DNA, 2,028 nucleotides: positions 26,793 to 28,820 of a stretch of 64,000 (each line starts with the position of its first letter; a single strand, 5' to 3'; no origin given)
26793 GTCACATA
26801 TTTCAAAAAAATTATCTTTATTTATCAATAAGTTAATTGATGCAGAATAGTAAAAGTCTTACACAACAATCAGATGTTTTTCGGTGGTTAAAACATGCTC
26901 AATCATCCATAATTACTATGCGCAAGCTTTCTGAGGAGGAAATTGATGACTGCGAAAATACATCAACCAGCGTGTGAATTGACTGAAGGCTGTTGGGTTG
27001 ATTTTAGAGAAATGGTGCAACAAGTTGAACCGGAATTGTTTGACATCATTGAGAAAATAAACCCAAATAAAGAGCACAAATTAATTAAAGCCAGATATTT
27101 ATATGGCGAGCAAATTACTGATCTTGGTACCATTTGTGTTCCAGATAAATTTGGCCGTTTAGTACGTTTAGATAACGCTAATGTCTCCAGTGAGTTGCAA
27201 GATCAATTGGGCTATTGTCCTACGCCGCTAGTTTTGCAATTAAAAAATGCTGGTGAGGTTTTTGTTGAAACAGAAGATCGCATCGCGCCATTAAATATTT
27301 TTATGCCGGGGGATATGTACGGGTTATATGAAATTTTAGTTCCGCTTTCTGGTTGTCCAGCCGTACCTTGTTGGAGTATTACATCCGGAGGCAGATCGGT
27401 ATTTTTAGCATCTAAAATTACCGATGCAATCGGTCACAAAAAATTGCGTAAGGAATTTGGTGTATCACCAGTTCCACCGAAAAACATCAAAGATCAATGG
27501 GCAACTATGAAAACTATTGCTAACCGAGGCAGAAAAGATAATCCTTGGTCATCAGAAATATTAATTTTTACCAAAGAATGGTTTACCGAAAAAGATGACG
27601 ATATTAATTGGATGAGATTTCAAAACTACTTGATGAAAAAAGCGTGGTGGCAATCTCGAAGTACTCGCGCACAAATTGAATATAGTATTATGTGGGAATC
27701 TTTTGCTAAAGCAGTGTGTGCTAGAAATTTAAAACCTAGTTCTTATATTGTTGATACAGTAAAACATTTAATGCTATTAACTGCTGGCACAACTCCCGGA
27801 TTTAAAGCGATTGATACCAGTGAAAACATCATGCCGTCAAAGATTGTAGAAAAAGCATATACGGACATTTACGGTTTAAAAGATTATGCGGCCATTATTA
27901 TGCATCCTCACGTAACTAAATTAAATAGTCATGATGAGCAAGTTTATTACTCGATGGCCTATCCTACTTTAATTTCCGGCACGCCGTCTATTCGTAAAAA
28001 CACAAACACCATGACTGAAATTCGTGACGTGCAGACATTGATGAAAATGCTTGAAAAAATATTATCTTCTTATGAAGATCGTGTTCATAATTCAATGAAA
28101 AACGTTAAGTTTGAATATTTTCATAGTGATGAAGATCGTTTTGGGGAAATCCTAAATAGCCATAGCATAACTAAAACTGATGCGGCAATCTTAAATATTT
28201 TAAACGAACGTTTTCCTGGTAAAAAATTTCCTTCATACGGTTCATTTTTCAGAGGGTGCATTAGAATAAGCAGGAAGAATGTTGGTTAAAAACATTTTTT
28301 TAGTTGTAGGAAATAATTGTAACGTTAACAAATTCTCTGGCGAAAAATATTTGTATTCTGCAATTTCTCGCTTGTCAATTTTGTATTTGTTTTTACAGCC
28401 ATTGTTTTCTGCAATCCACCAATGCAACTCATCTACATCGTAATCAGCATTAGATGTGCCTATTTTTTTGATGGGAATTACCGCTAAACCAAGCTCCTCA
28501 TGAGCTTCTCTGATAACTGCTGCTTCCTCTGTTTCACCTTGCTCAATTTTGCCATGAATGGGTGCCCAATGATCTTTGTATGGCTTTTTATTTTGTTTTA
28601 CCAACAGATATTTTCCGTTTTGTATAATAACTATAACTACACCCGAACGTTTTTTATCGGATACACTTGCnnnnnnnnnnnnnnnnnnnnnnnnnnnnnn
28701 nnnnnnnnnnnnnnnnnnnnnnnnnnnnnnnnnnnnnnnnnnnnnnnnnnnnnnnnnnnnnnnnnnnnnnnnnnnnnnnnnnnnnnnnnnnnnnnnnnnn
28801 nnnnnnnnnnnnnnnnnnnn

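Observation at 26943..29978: Radical-SAM-Nudix fusion protein paired with an unknown 448-aa protein: candidate novel nucleotide-modifying (defence?) system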

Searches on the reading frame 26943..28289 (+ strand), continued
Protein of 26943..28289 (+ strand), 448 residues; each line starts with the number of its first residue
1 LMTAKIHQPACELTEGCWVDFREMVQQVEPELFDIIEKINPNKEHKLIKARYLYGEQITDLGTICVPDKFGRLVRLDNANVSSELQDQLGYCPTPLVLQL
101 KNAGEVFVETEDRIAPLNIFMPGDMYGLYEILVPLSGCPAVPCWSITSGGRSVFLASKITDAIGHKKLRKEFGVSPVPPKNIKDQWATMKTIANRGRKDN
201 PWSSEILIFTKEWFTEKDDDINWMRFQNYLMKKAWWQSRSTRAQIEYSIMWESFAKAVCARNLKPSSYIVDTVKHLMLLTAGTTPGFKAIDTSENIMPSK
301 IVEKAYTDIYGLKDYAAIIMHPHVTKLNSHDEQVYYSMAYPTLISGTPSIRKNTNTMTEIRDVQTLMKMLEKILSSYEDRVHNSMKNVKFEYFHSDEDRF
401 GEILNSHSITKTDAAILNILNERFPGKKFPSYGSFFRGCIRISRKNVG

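Call 82: get_annotated_region(hit=H3, flank=5000)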
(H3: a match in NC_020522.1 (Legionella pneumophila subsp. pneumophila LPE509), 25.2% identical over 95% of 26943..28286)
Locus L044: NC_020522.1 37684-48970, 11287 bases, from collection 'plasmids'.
description: Legionella pneumophila subsp. pneumophila LPE509 plasmid unnamed, complete sequence
organism: Legionella pneumophila subsp. pneumophila LPE509 (NCBI taxid 1312904)
taxonomy: Bacteria; Pseudomonadota; Gammaproteobacteria; Legionellales; Legionellaceae; Legionella; Legionella pneumophila; Legionella pneumophila subsp. pneumophila LPE509
host: -; source: -; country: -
typing (MOB-suite, as given by PLSDB): conjugative; relaxase MOBP; mating-pair formation MPF_T
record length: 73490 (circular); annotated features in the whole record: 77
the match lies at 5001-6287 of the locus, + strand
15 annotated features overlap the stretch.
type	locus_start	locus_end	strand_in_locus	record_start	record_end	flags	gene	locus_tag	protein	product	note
CDS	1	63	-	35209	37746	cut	-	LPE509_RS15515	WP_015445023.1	VirB4 family type IV secretion/conjugal transfer ATPase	-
CDS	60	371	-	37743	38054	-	-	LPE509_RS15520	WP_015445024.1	conjugal transfer protein TrbD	-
CDS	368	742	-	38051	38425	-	-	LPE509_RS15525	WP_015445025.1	TrbC/VirB2 family protein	-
CDS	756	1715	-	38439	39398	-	trbB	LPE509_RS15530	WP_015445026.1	P-type conjugative transfer ATPase TrbB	-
CDS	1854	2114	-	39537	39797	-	csrA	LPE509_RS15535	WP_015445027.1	carbon storage regulator CsrA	GO:0006402 - mRNA catabolic process [Evidence IEA]; GO:0006109 - regulation of carbohydrate metabolic process [Evidence ...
CDS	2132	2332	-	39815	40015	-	-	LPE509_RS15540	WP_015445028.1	hypothetical protein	-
CDS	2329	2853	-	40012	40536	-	-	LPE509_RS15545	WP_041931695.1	hypothetical protein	-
CDS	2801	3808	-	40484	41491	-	-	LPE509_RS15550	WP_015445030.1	hypothetical protein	-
CDS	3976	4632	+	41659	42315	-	-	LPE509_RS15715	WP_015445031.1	XRE family transcriptional regulator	-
CDS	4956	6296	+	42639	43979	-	-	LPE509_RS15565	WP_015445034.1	hypothetical protein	-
CDS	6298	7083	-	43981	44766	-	-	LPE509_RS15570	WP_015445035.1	SAM-dependent methyltransferase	-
CDS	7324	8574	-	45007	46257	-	-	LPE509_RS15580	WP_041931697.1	MFS transporter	GO:0055085 - transmembrane transport [Evidence IEA]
CDS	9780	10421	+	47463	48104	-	-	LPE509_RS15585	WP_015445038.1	AAA family ATPase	-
CDS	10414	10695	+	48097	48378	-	-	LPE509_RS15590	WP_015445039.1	hypothetical protein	-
CDS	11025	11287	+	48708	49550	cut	-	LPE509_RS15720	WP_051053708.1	hypothetical protein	-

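Call 83: get_annotated_region(hit=H2, flank=5000)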
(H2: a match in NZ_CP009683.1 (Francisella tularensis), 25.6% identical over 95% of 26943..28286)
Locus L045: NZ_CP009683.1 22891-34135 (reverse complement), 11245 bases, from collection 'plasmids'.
description: Francisella tularensis subsp. novicida strain AZ06-7470 plasmid pFNE_1, complete sequence
organism: Francisella tularensis (NCBI taxid 264)
taxonomy: Bacteria; Pseudomonadota; Gammaproteobacteria; Thiotrichales; Francisellaceae; Francisella; Francisella tularensis
host: -; source: Human clinical; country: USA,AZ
typing (MOB-suite, as given by PLSDB): non-mobilizable
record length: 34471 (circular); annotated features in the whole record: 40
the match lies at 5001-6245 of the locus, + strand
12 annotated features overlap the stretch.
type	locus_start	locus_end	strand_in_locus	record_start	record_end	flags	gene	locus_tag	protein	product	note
CDS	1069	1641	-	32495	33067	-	-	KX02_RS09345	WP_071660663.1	tyrosine-type recombinase/integrase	GO:0015074 - DNA integration [Evidence IEA]; GO:0006310 - DNA recombination [Evidence IEA]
CDS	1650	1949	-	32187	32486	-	-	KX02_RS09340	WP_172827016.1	hypothetical protein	-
CDS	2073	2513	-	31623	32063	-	-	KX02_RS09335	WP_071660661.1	helix-turn-helix transcriptional regulator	-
CDS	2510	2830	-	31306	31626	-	-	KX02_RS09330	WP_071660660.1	DUF4258 domain-containing protein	-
CDS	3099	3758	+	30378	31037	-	-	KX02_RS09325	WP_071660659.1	ParA family protein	-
CDS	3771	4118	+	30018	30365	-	-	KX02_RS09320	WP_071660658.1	hypothetical protein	-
CDS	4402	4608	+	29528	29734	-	-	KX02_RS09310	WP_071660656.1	hypothetical protein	-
CDS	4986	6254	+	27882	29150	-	-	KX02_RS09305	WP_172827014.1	hypothetical protein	-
CDS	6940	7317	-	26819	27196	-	-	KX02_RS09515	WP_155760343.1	transposase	-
CDS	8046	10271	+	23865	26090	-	-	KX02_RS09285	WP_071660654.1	hypothetical protein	-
CDS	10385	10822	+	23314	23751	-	-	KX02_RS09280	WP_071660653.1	hypothetical protein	-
CDS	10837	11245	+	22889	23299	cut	-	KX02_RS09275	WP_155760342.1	hypothetical protein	-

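Call 84: get_annotated_region(hit=H14, flank=5000)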
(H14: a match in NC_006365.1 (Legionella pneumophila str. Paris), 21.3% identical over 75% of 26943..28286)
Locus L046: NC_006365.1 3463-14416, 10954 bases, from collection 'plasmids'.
description: Legionella pneumophila str. Paris plasmid pLPP, complete sequence
organism: Legionella pneumophila str. Paris (NCBI taxid 297246)
taxonomy: Bacteria; Pseudomonadota; Gammaproteobacteria; Legionellales; Legionellaceae; Legionella; Legionella pneumophila; Legionella pneumophila str. Paris
host: -; source: -; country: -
typing (MOB-suite, as given by PLSDB): conjugative; replicon rep_cluster_522; relaxase MOBF; mating-pair formation MPF_F
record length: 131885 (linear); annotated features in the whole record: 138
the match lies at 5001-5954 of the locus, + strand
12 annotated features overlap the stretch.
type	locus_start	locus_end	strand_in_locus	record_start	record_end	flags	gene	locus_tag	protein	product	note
CDS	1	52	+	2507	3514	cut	-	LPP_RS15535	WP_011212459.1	ParB/RepB/Spo0J family partition protein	GO:0007059 - chromosome segregation [Evidence IEA]; GO:0000910 - cytokinesis [Evidence IEA]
CDS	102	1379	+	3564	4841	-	-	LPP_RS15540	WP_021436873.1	replication initiation protein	GO:0006270 - DNA replication initiation [Evidence IEA]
CDS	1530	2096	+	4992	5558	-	-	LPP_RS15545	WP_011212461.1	TIGR00730 family Rossman fold protein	-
CDS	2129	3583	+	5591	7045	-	-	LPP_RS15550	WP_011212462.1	oligopeptide:H+ symporter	GO:0015833 - peptide transport [Evidence IEA]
CDS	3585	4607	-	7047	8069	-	-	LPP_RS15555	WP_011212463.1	hypothetical protein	-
CDS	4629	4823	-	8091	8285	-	-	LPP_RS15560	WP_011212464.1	hypothetical protein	-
CDS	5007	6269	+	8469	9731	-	-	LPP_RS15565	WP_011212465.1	hypothetical protein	-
CDS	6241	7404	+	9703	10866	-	-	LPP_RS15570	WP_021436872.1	ATP-grasp domain-containing protein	-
CDS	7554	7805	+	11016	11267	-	-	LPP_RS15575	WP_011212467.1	MoaD/ThiS family protein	-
CDS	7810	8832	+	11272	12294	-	-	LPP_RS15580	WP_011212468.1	MoeB/ThiF family adenylyltransferase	-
CDS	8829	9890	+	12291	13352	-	-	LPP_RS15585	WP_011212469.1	YcaO-like family protein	-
CDS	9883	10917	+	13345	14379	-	-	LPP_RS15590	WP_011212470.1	TfuA-like protein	-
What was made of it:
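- A distant homologue on pLPP sits beside an ATP-grasp/ThiS/ThiF/YcaO/TfuA cluster (call 84).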

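Call 93: fold_search(model_id=the predicted structure, library=pdb)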
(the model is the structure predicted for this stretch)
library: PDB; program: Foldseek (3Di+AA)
matches with E <= 10: 417; with E <= 0.001: 8
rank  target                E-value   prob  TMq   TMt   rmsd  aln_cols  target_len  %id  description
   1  4byy_A                2.3e-04  1.00  0.26  0.45   9.9       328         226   12  Apo GlxR (released 2014-07-30)
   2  3r6s_F                4.0e-04  1.00  0.23  0.40  11.1       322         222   11  Crystal structure of GlxR transcription factor from Corynebacterium glutamicum with cAMP (released 2012-03-28)
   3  3i54_D                4.7e-04  1.00  0.25  0.42  10.2       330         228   12  Crystal structure of MtbCRP in complex with cAMP (released 2009-09-08)
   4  4a2u_F                5.0e-04  0.99  0.22  0.37  10.9       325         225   13  CRP(CAP) from Myco. Tuberculosis, with cAMP (released 2012-10-10)
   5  3h3u_A                5.9e-04  0.99  0.22  0.38  10.7       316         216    9  Crystal structure of CRP (cAMP receptor Protein) from Mycobacterium tuberculosis (released 2010-02-02)
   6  3mzh_A                7.4e-04  1.00  0.25  0.43  10.1       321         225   12  Crystal structure of cAMP receptor protein from mycobacterium tuberculosis in complex with cAMP and its DNA binding el (released 2011-06-08)
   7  3r6s_C                8.3e-04  1.00  0.26  0.45  10.0       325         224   11  Crystal structure of GlxR transcription factor from Corynebacterium glutamicum with cAMP (released 2012-03-28)
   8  3h3z_A                8.3e-04  1.00  0.23  0.41  11.3       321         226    8  Crystal structure of a putative cyclic nucleotide binding protein (spoa0323) from ruegeria pomeroyi dss-3 at 2.35 A re (released 2009-05-05)
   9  7pza_A                1.2e-03  0.97  0.21  0.36  10.6       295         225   10  Structure of the Clr-cAMP-DNA complex (released 2022-11-02)
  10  3d0s_A                1.2e-03  0.97  0.23  0.38  10.7       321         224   12  cAMP receptor protein from m.tuberculosis, cAMP-free form (released 2009-02-03)
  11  3d0s_B                1.3e-03  0.99  0.26  0.46  10.0       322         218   12  cAMP receptor protein from m.tuberculosis, cAMP-free form (released 2009-02-03)
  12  4byy_B                1.4e-03  1.00  0.24  0.45  10.0       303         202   12  Apo GlxR (released 2014-07-30)
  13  7ff8_A                1.4e-03  0.99  0.23  0.44  10.2       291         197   12  Pseudomonas aeruginosa Virulence Factor Regulator with cAMP ligand and Cl(triethylphosphine)gold(I) (released 2022-07-27)
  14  4cyd_A                1.5e-03  0.99  0.25  0.43   9.8       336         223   11  GlxR bound to cAMP (released 2014-12-17)
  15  3fx3_A                1.6e-03  0.99  0.21  0.38  11.3       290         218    8  Structure of a putative cAMP-binding regulatory protein from Silicibacter pomeroyi DSS-3 (released 2009-03-24)
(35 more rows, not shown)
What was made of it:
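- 27060..27413 (+): CNBD-like beta-roll (about residues 40-157). It includes the conserved PGD[LM][YF]G[LV][FY]E ... G[AG]RS[VT]F segment (27306-27404). Foldseek top hits are of the same fold, E 2e-4 (call 93).
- On Cyclic-nucleotide-binding domain (PF00027): All 50 listed Foldseek hits are of the same fold, best E 2.3e-4 (call 93).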

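Call 104: search_protein_families(library=phrogs, proteins=[window:26943-28289:+, L004:9412-10770:+], max_evalue=0.001)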
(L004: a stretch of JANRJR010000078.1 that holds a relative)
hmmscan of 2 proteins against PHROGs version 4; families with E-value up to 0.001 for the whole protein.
window:26943-28289:+ (448 aa): 0 families

L004:9412-10770:+ (452 aa): 0 families

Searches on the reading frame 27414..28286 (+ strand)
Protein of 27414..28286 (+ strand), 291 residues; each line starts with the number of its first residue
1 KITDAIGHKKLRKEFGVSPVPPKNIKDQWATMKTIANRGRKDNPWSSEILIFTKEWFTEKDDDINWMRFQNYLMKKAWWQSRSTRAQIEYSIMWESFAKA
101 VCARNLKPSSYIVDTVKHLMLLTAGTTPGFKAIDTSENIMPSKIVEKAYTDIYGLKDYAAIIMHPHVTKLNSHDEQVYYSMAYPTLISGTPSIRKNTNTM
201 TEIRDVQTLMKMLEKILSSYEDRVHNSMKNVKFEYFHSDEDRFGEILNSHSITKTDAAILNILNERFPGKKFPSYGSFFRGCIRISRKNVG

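Call 60: predict_structure(alignment_id=A4)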
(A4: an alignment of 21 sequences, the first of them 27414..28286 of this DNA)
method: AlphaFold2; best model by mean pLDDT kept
length: 291 residues; sequences in the alignment: 21
mean_pLDDT: 79.2   pTM: 0.75
mean pLDDT of the five models: 79.2, 78.5, 78.1, 76.1, 74.9
residues with pLDDT >= 90: 69; 70-90: 157; 50-70: 51; < 50: 14
segments of 3 or more residues with pLDDT < 50: 47-50, 186-192
pLDDT, mean of each block of 10 residues (from residue 1): 63 76 70 70 52 69 79 77 80 87 88 87 85 78 83 85 83 81 56 62 92 86 72 93 91 92 92 89 85 42
secondary structure, 60 per line:
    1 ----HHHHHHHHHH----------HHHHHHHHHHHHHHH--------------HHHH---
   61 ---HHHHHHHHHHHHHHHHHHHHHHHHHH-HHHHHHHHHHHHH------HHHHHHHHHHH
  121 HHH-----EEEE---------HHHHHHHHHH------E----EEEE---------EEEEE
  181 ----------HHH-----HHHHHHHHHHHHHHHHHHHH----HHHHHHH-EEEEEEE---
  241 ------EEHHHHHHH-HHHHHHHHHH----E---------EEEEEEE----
elements in order: H5-14 H25-39 H54-57 H64-89 H91-103 H110-123 E129-132 H142-151 E163-166 E176-180 H199-218 H223-229 E231-237 H249-255 H257-266 E281-287

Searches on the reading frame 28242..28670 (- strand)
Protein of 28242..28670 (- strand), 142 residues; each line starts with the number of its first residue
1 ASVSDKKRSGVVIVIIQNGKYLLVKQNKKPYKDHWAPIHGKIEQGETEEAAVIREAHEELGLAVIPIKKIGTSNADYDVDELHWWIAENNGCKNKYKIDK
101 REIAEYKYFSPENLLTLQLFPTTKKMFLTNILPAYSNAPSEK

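Call 87: search_solved_structures(query=window:28242-28670:-, max_evalue=0.001)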
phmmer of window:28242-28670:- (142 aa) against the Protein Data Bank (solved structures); distinct sequences matched with E-value up to 0.001: 28.
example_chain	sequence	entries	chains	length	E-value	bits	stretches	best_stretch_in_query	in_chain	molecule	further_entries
1sjy_A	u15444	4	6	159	3.5e-07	33.6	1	8-131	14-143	MutT/nudix family protein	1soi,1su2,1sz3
4kyx_A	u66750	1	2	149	3.1e-06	30.5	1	7-125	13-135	ADP-ribose pyrophosphatase MutT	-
3id9_A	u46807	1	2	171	7.8e-06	29.2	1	11-70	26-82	MutT/NUDIX family protein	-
4dyw_A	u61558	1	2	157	1e-05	28.8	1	5-64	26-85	MutT/NUDIX family protein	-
5otn_A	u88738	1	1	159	4.6e-05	26.7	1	12-77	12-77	Nudix (Nucleoside diphosphate linked moiety X)-type motif 1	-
5gg5_A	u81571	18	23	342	4.8e-05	26.7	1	29-91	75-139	Hydrolase, NUDIX family protein | NUDIX family protein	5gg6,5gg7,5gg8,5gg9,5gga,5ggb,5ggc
5hzx_A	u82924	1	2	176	5.7e-05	26.4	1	12-77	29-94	Nudix (Nucleoside diphosphate linked moiety X)-type motif 1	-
3hhj_A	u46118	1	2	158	9.2e-05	25.7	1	16-65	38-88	Mutator mutT protein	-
6glk_A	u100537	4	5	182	0.00016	25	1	11-72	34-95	7,8-dihydro-8-oxoguanine triphosphatase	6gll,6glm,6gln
3smd_A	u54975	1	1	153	0.00021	24.6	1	17-72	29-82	MutT/NUDIX family protein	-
2o1c_A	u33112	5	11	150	0.00031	24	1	9-65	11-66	dATP pyrophosphohydrolase | Dihydroneopterin triphosphate diphosphatase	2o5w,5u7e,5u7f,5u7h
5x1x_A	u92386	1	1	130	0.00036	23.8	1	13-79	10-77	Mutator mutT protein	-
6glo_A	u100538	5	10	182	0.00058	23.1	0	11-72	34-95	7,8-dihydro-8-oxoguanine triphosphatase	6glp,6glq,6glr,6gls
6glf_A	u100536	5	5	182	0.0007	22.9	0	11-72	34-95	7,8-dihydro-8-oxoguanine triphosphatase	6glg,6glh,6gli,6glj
2rrk_A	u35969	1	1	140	0.00079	22.7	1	11-85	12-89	CTP pyrophosphohydrolase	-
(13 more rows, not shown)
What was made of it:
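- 28296..28652 (-): MutT-type Nudix domain, with the Nudix box at 28485-28553. The nearest solved relatives are MutT and (d)NTP pyrophosphatases (call 87).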
